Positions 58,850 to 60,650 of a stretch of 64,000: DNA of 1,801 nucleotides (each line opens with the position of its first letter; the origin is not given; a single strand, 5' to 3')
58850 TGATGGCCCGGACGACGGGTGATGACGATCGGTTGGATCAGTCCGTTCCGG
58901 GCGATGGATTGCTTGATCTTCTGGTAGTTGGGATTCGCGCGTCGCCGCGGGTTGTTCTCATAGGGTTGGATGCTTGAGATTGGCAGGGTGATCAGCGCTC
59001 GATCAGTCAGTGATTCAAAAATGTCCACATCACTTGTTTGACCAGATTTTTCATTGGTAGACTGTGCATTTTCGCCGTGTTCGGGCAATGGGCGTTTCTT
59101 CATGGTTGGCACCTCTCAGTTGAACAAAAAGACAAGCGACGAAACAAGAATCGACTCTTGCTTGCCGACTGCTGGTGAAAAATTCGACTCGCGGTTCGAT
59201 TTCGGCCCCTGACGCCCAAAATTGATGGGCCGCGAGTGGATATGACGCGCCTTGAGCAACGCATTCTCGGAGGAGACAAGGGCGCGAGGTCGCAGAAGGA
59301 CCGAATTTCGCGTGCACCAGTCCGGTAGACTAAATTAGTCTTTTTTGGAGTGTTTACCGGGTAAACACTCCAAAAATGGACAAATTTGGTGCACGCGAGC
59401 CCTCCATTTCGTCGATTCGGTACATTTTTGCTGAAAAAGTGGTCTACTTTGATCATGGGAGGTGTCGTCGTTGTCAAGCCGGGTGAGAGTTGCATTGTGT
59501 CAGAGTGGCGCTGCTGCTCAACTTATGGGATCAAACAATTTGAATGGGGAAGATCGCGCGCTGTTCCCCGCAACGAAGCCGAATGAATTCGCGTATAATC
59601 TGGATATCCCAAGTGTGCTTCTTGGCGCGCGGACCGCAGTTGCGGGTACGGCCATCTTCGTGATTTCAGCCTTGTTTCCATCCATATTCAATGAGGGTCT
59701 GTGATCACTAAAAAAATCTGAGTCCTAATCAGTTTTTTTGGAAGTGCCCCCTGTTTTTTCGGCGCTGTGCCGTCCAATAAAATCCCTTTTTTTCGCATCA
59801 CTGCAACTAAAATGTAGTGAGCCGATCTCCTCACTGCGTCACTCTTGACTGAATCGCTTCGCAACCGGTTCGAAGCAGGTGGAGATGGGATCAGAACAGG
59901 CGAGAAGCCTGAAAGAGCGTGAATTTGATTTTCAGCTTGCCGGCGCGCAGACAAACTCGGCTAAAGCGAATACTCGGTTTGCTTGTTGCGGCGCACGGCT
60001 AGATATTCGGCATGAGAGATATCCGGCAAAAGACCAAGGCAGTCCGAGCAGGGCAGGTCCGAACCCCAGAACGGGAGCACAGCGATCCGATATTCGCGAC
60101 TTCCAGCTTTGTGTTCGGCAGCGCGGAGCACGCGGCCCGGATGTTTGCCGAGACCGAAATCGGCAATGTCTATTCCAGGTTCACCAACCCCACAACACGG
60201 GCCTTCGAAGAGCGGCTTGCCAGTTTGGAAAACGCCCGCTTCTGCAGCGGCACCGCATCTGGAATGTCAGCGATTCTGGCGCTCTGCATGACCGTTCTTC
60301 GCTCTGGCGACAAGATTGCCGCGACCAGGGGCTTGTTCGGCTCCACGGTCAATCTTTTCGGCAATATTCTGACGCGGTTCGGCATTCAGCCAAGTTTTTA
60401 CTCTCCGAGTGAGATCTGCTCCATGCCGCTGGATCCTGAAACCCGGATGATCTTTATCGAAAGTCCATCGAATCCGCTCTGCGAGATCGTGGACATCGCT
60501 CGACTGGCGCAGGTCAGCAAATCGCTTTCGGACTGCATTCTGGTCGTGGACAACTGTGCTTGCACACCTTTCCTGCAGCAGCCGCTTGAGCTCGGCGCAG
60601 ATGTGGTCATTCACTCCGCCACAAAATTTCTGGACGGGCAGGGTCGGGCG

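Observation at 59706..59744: Integration site is not a tRNA: the reconstructed attB is a 39-bp A/T-rich near-palindrome with a 7-bp central spacer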

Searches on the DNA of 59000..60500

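Call 11: search_rna_families(source=window, start=59000, end=60500, threshold=evalue, max_evalue=10)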
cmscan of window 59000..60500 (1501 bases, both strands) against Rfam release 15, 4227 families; matches with E-value up to 10: 1.
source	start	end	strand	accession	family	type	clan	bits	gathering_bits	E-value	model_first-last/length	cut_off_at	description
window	59079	59123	-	RF01128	sR43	Gene; snRNA; snoRNA; CD-box;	-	11.5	45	7.7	21-56/56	no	Small nucleolar RNA sR42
